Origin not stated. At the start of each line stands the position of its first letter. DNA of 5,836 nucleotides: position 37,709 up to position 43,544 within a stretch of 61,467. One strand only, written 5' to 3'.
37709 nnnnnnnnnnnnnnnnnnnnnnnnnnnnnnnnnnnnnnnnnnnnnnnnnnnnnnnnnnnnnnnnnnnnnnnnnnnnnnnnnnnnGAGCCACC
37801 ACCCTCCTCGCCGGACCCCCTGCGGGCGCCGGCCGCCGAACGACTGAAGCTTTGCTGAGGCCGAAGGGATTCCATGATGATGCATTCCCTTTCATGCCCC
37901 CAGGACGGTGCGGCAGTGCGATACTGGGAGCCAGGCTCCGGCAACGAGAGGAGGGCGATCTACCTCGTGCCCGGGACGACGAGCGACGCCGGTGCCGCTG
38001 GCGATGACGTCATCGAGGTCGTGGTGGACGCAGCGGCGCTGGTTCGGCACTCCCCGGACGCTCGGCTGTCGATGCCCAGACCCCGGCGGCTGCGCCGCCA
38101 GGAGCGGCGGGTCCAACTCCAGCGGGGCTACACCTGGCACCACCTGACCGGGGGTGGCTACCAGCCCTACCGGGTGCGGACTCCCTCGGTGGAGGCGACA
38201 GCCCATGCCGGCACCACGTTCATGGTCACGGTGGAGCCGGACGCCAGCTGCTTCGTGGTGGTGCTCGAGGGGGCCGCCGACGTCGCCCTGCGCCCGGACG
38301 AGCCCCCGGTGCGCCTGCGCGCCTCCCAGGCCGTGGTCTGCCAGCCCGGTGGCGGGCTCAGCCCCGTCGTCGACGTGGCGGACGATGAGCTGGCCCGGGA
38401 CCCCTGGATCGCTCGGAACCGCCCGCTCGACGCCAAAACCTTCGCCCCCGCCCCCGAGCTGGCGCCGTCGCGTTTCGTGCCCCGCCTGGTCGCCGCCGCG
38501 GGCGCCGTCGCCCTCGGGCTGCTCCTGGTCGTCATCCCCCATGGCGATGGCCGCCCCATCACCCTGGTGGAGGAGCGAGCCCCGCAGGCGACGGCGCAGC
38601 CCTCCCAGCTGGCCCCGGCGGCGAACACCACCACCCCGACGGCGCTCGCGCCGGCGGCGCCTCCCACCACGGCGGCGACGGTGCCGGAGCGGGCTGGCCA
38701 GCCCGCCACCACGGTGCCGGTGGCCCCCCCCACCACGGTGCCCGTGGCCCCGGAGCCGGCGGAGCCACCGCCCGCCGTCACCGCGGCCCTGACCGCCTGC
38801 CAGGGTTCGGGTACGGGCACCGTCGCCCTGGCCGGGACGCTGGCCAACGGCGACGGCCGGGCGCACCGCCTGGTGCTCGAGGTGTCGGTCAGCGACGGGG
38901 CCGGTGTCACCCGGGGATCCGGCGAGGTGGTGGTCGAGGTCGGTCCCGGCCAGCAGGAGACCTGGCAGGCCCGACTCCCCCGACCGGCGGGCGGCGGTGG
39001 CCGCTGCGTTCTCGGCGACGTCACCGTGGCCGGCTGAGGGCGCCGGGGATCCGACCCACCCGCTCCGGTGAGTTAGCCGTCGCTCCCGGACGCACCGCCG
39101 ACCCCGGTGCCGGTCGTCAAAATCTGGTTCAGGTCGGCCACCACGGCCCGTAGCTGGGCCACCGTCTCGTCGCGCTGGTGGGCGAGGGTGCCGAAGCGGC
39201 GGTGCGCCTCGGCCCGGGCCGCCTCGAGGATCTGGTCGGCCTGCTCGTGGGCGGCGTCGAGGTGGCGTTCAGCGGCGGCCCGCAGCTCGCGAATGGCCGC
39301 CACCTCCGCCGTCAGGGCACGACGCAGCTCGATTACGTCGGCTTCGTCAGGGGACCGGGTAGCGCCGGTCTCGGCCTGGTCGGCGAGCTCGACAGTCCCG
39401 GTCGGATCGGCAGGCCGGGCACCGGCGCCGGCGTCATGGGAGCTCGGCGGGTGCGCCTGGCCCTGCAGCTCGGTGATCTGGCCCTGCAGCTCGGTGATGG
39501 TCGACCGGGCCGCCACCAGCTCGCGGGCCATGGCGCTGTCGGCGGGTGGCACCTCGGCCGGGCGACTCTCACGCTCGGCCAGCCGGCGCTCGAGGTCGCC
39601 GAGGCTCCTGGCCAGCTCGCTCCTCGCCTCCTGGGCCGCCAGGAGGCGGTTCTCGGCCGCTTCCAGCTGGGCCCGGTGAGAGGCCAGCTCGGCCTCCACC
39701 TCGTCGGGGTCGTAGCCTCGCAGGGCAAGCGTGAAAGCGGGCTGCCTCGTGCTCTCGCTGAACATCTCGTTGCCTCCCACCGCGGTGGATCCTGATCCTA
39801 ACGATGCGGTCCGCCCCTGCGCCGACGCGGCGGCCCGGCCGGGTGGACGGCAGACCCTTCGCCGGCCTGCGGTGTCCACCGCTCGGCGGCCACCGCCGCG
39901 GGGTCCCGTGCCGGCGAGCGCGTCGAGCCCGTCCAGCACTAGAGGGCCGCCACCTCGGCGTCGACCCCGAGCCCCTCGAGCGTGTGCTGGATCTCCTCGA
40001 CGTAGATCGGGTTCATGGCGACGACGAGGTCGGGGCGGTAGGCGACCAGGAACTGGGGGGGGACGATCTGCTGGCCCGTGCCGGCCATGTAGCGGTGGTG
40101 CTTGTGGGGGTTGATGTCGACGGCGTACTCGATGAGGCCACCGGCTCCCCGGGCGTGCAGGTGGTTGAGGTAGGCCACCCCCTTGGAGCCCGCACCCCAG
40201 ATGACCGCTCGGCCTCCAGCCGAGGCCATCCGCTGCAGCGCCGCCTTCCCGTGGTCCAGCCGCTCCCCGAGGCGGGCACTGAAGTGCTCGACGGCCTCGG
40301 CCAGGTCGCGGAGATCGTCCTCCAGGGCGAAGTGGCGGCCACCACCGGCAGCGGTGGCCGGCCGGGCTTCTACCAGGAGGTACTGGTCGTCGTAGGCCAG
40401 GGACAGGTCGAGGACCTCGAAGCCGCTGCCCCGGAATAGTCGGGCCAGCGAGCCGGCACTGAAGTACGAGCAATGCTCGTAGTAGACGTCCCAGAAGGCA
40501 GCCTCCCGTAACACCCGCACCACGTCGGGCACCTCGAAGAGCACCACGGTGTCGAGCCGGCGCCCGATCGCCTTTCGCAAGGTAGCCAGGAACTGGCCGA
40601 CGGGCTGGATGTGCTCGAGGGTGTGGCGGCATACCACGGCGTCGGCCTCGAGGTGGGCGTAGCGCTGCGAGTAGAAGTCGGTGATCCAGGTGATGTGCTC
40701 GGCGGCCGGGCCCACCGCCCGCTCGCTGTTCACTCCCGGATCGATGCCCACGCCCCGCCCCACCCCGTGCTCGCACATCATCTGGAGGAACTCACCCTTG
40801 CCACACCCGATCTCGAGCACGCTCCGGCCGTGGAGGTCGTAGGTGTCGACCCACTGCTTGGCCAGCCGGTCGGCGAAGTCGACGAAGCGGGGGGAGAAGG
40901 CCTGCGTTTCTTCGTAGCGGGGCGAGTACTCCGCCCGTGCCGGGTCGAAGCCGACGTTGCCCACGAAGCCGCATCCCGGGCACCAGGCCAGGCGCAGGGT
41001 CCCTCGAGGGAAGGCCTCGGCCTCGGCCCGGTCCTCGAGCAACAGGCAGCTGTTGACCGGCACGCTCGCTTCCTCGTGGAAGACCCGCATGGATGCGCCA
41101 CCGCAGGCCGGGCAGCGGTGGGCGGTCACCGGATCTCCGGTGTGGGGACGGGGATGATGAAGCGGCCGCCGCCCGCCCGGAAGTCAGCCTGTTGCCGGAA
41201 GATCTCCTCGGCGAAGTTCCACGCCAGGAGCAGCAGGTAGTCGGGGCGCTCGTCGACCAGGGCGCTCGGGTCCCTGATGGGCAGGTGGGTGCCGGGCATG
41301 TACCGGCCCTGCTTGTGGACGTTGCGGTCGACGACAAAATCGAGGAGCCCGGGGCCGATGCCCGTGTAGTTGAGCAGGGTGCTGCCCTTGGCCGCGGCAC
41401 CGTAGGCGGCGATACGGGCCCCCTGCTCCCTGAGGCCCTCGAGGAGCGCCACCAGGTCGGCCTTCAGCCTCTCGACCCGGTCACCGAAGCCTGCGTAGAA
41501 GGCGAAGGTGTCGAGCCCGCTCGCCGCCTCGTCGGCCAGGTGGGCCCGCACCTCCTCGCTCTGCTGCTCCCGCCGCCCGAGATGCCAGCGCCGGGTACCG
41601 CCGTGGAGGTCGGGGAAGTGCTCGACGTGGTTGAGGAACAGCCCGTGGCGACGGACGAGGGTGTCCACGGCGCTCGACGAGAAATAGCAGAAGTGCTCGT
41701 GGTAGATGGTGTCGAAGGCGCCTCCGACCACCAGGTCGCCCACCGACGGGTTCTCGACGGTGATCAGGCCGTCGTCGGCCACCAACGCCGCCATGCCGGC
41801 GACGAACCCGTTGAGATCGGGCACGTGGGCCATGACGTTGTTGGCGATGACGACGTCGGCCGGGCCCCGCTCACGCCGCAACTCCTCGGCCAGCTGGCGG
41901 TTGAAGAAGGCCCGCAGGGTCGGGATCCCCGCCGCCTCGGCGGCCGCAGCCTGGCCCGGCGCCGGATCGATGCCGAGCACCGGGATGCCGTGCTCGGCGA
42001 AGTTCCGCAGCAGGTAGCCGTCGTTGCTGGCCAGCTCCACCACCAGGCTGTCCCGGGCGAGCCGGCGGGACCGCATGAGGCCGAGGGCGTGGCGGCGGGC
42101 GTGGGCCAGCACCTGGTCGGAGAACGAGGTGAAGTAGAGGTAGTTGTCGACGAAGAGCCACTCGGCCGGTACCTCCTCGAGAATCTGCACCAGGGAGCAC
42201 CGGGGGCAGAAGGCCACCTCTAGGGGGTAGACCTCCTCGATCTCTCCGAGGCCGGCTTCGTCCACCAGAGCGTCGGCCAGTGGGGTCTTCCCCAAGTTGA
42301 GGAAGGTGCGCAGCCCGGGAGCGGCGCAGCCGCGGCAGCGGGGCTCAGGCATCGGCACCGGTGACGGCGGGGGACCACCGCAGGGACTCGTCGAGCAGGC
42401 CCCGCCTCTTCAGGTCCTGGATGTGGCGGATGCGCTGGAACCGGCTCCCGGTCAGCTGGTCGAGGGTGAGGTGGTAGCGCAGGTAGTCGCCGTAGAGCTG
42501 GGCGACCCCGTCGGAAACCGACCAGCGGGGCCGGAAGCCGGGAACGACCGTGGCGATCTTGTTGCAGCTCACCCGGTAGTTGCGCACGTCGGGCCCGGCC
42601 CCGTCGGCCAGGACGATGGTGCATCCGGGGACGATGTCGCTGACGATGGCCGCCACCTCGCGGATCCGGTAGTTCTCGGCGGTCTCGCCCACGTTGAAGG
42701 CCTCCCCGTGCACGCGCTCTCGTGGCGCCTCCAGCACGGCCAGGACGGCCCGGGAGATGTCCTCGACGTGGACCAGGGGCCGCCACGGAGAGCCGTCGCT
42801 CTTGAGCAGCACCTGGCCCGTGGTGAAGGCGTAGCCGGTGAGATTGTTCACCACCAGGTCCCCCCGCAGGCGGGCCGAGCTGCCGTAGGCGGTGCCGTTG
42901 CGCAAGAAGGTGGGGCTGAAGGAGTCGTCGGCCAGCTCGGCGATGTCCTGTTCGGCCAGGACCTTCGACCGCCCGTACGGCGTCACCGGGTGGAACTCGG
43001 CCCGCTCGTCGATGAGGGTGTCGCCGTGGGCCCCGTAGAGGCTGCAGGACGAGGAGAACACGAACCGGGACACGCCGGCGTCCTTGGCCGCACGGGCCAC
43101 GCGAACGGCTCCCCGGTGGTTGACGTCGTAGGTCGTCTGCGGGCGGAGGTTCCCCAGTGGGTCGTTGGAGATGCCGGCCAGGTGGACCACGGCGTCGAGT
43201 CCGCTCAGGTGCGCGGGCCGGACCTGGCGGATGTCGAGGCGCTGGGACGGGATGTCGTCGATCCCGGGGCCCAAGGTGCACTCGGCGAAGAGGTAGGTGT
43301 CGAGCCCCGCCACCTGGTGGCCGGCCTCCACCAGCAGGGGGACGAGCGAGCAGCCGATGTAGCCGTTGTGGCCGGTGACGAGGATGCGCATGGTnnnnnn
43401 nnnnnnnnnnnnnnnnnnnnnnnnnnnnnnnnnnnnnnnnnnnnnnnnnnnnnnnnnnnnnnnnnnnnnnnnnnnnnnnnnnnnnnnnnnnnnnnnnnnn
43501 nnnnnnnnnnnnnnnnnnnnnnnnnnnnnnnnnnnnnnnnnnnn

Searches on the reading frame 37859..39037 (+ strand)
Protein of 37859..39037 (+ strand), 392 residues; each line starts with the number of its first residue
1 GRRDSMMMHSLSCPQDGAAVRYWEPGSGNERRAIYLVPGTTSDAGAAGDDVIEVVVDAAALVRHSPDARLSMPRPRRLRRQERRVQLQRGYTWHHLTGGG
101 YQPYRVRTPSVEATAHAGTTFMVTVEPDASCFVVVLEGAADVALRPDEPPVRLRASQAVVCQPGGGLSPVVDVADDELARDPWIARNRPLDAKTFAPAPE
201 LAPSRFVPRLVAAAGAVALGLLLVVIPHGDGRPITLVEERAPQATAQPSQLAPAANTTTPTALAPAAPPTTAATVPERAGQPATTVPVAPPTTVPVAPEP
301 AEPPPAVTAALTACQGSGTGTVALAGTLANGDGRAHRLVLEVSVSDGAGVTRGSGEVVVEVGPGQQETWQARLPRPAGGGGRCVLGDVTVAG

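Call 43: search_protein_families(library=pfam, proteins=[window:37859-39037:+], max_evalue=0.0001)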
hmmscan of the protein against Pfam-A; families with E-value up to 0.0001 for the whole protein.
window:37859-39037:+ (392 aa): 1 family
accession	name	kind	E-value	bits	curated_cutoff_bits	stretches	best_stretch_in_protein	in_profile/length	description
PF04773.18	FecR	-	1.6e-05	25.7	24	1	60-140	19-96/97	FecR protein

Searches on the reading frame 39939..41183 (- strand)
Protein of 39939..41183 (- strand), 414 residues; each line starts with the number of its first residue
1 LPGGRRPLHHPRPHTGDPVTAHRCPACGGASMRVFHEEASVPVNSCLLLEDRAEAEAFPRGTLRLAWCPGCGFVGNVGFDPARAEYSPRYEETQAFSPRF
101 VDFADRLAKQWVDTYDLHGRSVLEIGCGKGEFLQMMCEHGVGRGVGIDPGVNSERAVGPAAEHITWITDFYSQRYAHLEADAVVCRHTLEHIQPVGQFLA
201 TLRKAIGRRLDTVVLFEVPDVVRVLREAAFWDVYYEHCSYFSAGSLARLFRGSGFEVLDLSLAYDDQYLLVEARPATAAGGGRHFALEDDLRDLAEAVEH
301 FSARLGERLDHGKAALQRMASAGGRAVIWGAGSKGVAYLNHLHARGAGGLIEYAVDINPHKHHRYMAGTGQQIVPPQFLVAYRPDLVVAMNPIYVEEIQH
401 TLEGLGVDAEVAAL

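Call 43: search_protein_families(library=pfam, proteins=[window:39939-41183:-], max_evalue=0.0001)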
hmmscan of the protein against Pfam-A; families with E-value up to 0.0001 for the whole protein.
window:39939-41183:- (414 aa): 6 families
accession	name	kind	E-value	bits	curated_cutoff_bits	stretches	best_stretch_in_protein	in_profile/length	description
PF13489.12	Methyltransf_23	-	1.9e-24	86.7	27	1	105-259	11-163/164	Methyltransferase domain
PF08484.17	Methyltransf_14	-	1.2e-11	45.1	23.5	1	296-402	41-145/160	C-methyltransferase C-terminal domain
PF08241.18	Methyltransf_11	-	5.2e-07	30.7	21.2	1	123-204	1-85/95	Methyltransferase domain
PF08242.18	Methyltransf_12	-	6.6e-06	27.2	30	1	123-206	1-92/98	Methyltransferase domain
PF13649.12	Methyltransf_25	-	1.6e-05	25.9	27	1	122-203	1-90/97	Methyltransferase domain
PF01728.25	FtsJ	-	9.3e-05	22.9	24.1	0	115-173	16-78/181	FtsJ-like methyltransferase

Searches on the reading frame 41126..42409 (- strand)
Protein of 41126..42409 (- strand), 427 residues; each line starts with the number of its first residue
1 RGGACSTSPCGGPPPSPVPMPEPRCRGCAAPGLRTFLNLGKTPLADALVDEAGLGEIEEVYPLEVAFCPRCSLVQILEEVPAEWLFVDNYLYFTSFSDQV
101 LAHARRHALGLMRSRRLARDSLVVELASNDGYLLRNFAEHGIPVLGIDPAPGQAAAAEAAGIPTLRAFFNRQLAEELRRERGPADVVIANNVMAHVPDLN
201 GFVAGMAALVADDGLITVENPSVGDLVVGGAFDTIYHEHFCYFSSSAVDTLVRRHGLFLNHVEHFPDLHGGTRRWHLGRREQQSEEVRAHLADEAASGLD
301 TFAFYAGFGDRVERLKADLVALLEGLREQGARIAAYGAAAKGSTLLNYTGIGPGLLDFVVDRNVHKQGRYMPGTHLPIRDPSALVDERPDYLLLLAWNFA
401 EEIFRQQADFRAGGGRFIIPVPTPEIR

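Call 43: search_protein_families(library=pfam, proteins=[window:41126-42409:-], max_evalue=0.0001)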
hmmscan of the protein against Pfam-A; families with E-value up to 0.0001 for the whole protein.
window:41126-42409:- (427 aa): 6 families
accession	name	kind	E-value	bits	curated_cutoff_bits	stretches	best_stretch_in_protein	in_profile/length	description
PF08484.17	Methyltransf_14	-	1.3e-57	194.5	23.5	1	268-422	2-160/160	C-methyltransferase C-terminal domain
PF08421.16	Methyltransf_13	-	6.9e-19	68.2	31.3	1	25-86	1-62/62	Putative zinc binding domain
PF13489.12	Methyltransf_23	-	4.4e-15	56.2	27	1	116-257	16-159/164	Methyltransferase domain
PF08242.18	Methyltransf_12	-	6.2e-11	43.3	30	1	125-216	2-98/98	Methyltransferase domain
PF13649.12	Methyltransf_25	-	2.6e-07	31.7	27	1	123-214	1-97/97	Methyltransferase domain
PF08241.18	Methyltransf_11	-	4.9e-07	30.7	21.2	1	125-216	2-93/95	Methyltransferase domain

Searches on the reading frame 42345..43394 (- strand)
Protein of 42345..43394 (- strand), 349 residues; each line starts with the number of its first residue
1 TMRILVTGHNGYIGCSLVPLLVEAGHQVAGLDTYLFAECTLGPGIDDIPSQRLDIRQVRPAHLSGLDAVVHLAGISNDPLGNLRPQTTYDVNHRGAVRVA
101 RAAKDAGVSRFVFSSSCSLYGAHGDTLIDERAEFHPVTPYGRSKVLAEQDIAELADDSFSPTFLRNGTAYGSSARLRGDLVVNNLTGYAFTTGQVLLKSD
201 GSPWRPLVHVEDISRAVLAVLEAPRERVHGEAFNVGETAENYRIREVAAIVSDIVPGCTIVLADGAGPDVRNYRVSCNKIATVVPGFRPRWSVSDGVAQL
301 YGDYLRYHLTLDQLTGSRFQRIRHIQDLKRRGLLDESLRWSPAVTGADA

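Call 51: search_protein_families(library=pfam, proteins=[window:42345-43394:-], max_evalue=0.0001)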
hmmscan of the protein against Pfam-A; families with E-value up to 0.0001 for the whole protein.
window:42345-43394:- (349 aa): 6 families
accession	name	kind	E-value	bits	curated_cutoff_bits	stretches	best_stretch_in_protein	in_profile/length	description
PF01370.27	Epimerase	-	8.7e-45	153.4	20.9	1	4-236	1-240/240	NAD dependent epimerase/dehydratase family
PF16363.11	GDP_Man_Dehyd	-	4.3e-21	76.2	27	1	5-242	1-262/332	GDP-mannose 4,6 dehydratase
PF04321.23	RmlD_sub_bind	-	4.1e-13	49.5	27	1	2-224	1-200/287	RmlD substrate binding domain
PF01073.25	3Beta_HSD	-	5.5e-13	49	22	1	5-176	1-188/280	3-beta hydroxysteroid dehydrogenase/isomerase family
PF13460.12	NAD_binding_10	-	9.8e-07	29.2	27.2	1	10-152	3-132/184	NAD(P)H-binding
PF05368.20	NmrA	-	1.6e-06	28.4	27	0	94-251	85-230/298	NmrA-like family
